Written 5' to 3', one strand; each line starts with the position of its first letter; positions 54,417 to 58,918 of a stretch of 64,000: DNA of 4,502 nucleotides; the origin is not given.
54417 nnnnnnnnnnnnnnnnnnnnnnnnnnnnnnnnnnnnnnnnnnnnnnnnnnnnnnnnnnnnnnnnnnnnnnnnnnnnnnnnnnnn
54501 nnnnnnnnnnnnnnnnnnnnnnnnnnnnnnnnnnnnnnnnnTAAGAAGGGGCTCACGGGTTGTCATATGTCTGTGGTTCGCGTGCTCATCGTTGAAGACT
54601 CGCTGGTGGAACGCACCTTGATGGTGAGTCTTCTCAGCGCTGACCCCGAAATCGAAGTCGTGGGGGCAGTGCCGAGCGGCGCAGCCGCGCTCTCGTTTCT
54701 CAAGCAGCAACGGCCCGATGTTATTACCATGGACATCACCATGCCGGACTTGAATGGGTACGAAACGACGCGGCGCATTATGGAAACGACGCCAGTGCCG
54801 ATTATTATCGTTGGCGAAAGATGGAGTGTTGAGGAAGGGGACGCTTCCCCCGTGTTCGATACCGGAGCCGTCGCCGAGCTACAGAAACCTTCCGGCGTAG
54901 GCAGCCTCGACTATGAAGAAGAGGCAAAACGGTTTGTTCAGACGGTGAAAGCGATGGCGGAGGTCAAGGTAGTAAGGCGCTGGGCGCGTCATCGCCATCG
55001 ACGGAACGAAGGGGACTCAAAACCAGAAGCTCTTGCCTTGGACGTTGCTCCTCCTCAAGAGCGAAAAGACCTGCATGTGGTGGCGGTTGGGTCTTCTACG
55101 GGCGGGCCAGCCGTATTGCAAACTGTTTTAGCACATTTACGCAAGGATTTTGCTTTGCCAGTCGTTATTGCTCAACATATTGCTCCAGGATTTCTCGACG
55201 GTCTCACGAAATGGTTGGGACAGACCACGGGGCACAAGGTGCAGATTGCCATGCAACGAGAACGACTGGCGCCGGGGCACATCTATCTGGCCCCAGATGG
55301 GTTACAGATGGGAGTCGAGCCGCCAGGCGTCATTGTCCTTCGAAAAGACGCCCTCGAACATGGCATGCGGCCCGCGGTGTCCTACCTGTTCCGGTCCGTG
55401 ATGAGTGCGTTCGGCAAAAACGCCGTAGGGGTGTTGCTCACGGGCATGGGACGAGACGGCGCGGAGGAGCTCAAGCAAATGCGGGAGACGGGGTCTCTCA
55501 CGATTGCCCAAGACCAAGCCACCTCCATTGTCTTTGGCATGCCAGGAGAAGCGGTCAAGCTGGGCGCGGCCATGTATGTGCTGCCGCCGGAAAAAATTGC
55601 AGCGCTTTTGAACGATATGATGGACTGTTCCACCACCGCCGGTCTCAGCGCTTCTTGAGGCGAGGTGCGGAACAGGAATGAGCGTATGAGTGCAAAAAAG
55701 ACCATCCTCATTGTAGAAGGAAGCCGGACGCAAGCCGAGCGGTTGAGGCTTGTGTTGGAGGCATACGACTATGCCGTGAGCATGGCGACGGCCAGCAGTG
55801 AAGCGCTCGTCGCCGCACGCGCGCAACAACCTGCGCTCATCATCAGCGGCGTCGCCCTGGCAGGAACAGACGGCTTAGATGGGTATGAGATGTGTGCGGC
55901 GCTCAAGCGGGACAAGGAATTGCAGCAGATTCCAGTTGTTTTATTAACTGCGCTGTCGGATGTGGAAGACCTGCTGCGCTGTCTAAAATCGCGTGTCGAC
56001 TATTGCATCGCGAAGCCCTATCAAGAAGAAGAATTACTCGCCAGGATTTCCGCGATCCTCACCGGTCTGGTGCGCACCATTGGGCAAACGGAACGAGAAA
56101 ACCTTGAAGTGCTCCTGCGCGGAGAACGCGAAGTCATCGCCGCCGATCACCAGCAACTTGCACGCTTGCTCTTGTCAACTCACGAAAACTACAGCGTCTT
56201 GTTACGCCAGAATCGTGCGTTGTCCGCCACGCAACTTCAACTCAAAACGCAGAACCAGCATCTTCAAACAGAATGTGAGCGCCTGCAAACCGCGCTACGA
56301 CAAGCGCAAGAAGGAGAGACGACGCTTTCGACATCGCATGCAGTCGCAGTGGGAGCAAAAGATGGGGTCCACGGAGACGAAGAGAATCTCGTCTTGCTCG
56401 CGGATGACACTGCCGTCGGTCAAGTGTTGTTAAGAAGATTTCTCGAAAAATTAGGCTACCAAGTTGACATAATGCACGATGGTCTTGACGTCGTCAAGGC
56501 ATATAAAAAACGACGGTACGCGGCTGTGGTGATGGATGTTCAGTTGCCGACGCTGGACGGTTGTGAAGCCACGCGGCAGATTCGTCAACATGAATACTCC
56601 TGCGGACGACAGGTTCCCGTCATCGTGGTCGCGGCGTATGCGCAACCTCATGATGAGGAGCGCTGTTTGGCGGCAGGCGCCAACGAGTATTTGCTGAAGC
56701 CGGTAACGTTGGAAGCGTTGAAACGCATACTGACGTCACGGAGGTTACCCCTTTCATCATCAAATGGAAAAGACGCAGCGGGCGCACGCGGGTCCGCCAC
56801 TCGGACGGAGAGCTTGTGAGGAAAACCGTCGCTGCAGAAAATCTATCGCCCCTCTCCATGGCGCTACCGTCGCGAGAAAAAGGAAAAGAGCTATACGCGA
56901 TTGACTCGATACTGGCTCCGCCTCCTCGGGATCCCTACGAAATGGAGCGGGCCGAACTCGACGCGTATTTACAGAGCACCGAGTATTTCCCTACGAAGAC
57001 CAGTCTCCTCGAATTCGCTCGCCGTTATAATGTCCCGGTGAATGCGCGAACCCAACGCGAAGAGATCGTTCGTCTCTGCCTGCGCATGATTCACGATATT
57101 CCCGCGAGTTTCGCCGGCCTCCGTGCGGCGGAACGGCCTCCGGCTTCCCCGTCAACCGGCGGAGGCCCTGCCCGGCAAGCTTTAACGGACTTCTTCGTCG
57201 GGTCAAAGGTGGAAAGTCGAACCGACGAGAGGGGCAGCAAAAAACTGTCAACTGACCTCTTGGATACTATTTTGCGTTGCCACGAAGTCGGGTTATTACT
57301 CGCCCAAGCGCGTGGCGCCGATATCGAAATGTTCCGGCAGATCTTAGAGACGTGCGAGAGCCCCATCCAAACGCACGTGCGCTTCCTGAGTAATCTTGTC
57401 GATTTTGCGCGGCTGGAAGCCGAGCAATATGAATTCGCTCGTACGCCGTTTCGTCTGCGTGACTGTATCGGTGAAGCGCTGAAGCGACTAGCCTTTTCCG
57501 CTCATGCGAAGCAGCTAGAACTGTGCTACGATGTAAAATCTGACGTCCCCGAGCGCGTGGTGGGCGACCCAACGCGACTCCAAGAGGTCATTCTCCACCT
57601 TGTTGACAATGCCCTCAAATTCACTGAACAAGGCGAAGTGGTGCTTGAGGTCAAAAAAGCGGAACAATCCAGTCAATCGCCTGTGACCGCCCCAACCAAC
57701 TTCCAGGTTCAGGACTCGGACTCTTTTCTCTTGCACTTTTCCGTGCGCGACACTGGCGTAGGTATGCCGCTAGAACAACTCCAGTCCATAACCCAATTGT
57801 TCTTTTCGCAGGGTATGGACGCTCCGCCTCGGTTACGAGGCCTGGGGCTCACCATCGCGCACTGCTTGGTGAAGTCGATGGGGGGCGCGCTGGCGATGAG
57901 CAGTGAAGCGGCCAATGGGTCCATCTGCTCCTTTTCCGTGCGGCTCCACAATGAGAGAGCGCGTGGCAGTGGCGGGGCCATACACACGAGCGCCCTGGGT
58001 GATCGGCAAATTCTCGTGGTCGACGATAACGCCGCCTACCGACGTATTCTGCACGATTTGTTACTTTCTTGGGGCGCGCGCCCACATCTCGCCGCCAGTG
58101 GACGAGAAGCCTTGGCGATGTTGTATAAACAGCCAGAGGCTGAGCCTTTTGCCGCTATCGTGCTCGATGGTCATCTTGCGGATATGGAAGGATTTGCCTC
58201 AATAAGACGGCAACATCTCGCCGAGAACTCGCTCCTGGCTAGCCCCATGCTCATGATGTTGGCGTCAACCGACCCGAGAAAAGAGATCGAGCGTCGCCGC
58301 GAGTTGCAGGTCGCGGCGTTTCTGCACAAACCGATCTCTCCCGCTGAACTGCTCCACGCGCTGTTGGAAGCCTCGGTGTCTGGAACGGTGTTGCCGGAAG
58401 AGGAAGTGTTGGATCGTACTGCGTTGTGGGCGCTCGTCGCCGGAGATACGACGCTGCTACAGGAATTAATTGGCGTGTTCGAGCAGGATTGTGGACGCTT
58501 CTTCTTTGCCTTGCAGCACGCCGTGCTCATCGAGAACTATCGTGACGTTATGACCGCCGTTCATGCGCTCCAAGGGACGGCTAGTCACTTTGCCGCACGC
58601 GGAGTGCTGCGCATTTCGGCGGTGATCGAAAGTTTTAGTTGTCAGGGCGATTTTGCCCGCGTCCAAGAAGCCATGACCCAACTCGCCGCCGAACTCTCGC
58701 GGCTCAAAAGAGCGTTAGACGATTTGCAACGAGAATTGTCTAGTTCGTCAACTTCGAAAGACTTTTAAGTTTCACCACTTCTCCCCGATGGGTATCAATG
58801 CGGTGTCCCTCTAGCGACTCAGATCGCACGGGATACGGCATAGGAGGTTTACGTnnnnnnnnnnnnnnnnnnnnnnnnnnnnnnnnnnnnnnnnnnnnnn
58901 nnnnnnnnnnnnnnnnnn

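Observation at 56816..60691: Che-cluster terminal module: hybrid kinase and a small protein share a novel ~70-aa domain, bracketing a membrane-anchored ParA-like ATPase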

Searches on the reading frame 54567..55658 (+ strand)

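Call 9: search_protein_families(library=pfam, proteins=[window:54567-55658:+], max_evalue=0.001)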
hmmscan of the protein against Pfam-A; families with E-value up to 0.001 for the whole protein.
window:54567-55658:+ (363 aa): 2 families
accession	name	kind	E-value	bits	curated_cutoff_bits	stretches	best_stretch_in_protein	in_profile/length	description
PF01339.22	CheB_methylest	-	1.4e-57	194.6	24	1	172-347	1-173/174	CheB methylesterase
PF00072.30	Response_reg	-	7.8e-19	68.3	30.2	1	6-111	1-103/111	Response regulator receiver domain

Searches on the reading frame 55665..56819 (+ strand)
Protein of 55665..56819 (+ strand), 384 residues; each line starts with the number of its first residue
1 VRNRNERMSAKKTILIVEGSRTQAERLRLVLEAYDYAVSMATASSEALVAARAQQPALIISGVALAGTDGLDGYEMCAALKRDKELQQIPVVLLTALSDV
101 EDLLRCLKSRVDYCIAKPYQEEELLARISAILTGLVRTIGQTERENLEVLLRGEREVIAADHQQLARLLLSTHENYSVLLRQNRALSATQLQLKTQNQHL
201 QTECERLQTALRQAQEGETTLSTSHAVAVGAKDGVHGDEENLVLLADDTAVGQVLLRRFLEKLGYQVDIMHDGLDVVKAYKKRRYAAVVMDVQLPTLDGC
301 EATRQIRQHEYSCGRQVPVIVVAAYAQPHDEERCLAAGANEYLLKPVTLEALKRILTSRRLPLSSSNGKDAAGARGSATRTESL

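Call 4: search_protein_families(library=pfam, proteins=[window:55665-56819:+], max_evalue=0.1)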
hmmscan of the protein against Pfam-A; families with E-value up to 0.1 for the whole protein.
window:55665-56819:+ (384 aa): 4 families
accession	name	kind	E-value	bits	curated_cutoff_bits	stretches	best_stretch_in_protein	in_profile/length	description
PF00072.30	Response_reg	-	6.6e-44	149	30.2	2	243-355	1-109/111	Response regulator receiver domain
PF18993.5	Rv0078B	-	0.02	15.3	27.1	0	21-41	3-23/63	Rv0078B-related antitoxin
PF07989.16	Cnn_1N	-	0.034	14.8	28.5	1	181-216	36-71/74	Centrosomin N-terminal motif 1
PF16785.10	SMBP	-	0.066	13.8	29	0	184-226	59-101/111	Small metal-binding protein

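Call 27: search_protein_families(library=ncbifam, proteins=[window:55665-56816:+], max_evalue=0.01)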
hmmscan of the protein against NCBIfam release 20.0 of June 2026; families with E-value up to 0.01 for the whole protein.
window:55665-56816:+ (384 aa): 90 families (the best 25 are shown)
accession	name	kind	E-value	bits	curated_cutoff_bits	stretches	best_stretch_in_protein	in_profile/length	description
TIGR02154.1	PhoB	equivalog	1.7e-36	125.7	296.2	2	11-145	2-133/226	phosphate regulon transcriptional regulator PhoB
NF040689.1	MtrAB_MtrA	equivalog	2.5e-36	125.1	300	2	14-154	1-128/219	MtrAB system response regulator MtrA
NF045944.1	ResRegRpaBCyano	equivalog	1.2e-35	123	330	2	27-164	13-144/229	response regulator transcription factor RpaB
NF038297.2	hybrid_HK_HrmK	equivalog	3.7e-35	121.6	725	2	215-357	470-605/607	hybrid histidine kinase/response regulator HrmK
NF007135.0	PRK09581.1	equivalog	8.4e-35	120.4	474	2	13-216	4-196/457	PleD family two-component system response regulator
TIGR01387.1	cztR_silR_copR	subfamily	4.1e-33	114.8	279.2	2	243-358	1-113/218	heavy metal response regulator transcription factor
NF041733.1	resp_reg_CseB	equivalog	1.3e-32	113.1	350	2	243-356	3-112/228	two-component system response regulator CseB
NF008099.0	PRK10841.1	equivalog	1.4e-32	112.4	920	2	184-358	768-938/949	two-component system sensor histidine kinase RcsC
NF012023.0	PRK15479.1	equivalog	2.5e-29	102.4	337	2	243-355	3-111/224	transcriptional regulator TctD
NF053854.1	RespRegPhoBBctds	equivalog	5.3e-29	101.2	270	2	14-140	1-123/225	two-component system response regulator PhoB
NF051850.1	RespRegRprY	equivalog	6.2e-29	101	370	2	242-353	7-113/234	response regulator transcription factor RprY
NF008296.0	PRK11083.1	equivalog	4.5e-28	98.2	273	2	11-206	3-200/228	two-component system response regulator CreB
NF011874.0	PRK15347.1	equivalog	1.1e-27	96.5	852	2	243-356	693-806/921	two component system sensor kinase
NF007005.1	PRK09468.1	equivalog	3.1e-27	95.5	331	2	240-355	3-115/237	osmolarity response regulator transcription factor OmpR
NF008567.0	PRK11517.1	equivalog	5.2e-27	94.7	353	2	243-354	3-110/223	response regulator transcription factor HprR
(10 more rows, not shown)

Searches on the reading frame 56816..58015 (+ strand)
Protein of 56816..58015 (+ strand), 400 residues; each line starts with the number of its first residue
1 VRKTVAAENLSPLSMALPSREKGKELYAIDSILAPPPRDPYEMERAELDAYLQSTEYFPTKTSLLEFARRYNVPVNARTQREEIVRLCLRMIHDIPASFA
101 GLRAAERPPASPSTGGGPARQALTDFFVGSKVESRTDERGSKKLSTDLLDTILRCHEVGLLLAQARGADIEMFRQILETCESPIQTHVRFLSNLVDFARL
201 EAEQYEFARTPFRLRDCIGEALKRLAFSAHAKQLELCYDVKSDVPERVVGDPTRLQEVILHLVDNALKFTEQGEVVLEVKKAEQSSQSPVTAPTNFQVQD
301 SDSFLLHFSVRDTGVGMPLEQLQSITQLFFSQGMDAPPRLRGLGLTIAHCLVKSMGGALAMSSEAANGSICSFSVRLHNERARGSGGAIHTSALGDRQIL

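Call 88: predict_structure(alignment_id=A5)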
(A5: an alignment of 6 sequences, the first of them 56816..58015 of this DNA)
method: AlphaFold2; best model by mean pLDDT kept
length: 400 residues; sequences in the alignment: 6
mean_pLDDT: 55.5   pTM: 0.43
mean pLDDT of the five models: 55.5, 52.3, 42.1, 39.4, 36.3
residues with pLDDT >= 90: 2; 70-90: 148; 50-70: 54; < 50: 196
segments of 3 or more residues with pLDDT < 50: 1-34, 98-190, 284-302, 323-341, 378-400
pLDDT, mean of each block of 10 residues (from residue 1): 30 29 28 57 84 86 86 82 85 61 33 31 35 34 40 41 37 42 44 51 53 83 80 82 76 82 77 82 44 29 66 59 46 33 62 72 60 64 27 29
secondary structure, 60 per line:
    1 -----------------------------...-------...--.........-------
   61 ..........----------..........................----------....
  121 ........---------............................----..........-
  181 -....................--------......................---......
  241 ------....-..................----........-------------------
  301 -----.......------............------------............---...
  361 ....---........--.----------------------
elements in order: H45-53 H61-70 H81-106 H117-128 H138-165 H170-179 H182-201 E210-213 H214-231 E235-240 E247-250 H252-269 E274-281 E306-312 H319-330 H343-354 E358-364 E368-375

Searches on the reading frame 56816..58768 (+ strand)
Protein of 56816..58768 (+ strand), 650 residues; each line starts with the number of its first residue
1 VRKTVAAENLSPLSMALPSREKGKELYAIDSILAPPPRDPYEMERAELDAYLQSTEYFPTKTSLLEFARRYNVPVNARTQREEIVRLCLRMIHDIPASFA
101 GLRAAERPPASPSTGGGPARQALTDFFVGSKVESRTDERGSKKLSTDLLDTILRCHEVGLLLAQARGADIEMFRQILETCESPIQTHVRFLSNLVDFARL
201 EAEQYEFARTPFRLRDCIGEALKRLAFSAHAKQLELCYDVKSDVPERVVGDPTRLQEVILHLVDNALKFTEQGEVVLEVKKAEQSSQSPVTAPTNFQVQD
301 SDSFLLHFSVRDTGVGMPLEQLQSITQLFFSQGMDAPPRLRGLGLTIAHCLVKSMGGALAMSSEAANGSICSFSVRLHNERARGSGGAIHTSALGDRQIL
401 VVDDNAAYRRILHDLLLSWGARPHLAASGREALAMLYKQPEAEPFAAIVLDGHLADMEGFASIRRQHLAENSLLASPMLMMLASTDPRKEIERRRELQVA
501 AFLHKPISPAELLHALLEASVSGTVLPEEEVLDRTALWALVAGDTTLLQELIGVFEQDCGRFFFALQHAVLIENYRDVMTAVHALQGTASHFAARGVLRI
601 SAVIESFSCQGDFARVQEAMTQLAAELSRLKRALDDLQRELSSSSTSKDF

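Call 4: search_protein_families(library=pfam, proteins=[window:56816-58768:+], max_evalue=0.1)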
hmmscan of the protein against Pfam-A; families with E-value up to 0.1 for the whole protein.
window:56816-58768:+ (650 aa): 3 families
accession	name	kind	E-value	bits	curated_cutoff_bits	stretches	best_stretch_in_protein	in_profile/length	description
PF02518.31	HATPase_c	-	2.5e-16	60.5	26.4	1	250-377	1-109/111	Histidine kinase-, DNA gyrase B-, and HSP90-like ATPase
PF00072.30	Response_reg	-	4.3e-10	40.2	30.2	1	399-516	1-110/111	Response regulator receiver domain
PF01627.28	Hpt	-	3.5e-05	24.4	24.6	1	550-632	1-83/84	Hpt domain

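Call 27: search_protein_families(library=ncbifam, proteins=[window:56816-58765:+], max_evalue=0.01)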
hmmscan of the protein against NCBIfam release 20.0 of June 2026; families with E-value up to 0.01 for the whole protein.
window:56816-58765:+ (650 aa): 83 families (the best 25 are shown)
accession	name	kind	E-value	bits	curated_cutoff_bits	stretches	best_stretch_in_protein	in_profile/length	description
NF008318.0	PRK11107.1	equivalog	2.7e-48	164.7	890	1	177-523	331-653/920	two-component sensor histidine kinase BarA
TIGR02956.1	TMAO_torS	equivalog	4.9e-47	160.6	676.5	1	188-518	513-818/967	TMAO reductase system sensor histidine kinase/response regulator TorS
NF011874.0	PRK15347.1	equivalog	2e-38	132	852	2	175-379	434-616/921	two component system sensor kinase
NF008302.0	PRK11091.1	equivalog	4.1e-35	121.2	838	1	186-629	330-764/779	aerobic respiration two-component sensor histidine kinase ArcB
NF045901.1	HisKinLetSLeg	equivalog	1.9e-34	118.9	1650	2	178-378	332-519/906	two-component system sensor histidine kinase LetS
NF008543.0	PRK11466.1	equivalog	6.2e-30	103.7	982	1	187-605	492-882/914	TMAO reductase system sensor histidine kinase/response regulator TorS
NF008099.0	PRK10841.1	equivalog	1.5e-29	102.4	920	2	188-378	519-691/949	two-component system sensor histidine kinase RcsC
NF041832.1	near_NosP_CTERM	subfamily_domain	3.9e-29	101.9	400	1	175-517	44-367/370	NahK/ErcS family hybrid sensor histidine kinase/response regulator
NF041947.1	LuxQ_Vibrio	equivalog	5.9e-23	80.7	1200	1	190-463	523-785/843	quorum-sensing autoinducer 2 sensor kinase/phosphatase LuxQ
NF038297.2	hybrid_HK_HrmK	equivalog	5.7e-20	71.5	725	1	160-464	259-554/607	hybrid histidine kinase/response regulator HrmK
NF010411.0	PRK13837.1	equivalog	1.4e-19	69.6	647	1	206-519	514-811/828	two-component system VirA-like sensor kinase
NF046044.1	PnpS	equivalog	9.1e-19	67.7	400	1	184-372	217-386/390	two-component system histidine kinase PnpS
NF006800.0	PRK09303.1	equivalog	4.6e-18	65.3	342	1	169-379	188-379/383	histidine kinase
NF041880.1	EPS_EpsF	equivalog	6.6e-18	64.5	900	2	172-377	310-491/492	response regulator EpsF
TIGR02966.1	phoR_proteo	equivalog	1.1e-16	60.8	334.2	1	168-373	145-331/333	phosphate regulon sensor histidine kinase PhoR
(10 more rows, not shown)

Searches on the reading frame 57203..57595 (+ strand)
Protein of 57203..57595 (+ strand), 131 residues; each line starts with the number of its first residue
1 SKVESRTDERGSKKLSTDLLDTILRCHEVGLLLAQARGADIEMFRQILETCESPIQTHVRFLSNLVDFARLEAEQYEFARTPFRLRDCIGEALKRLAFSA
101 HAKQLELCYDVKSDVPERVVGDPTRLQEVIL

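Call 80: search_protein_families(library=pfam, proteins=[window:57203-57595:+], max_evalue=10)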
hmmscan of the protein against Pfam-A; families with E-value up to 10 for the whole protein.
window:57203-57595:+ (131 aa): 0 families
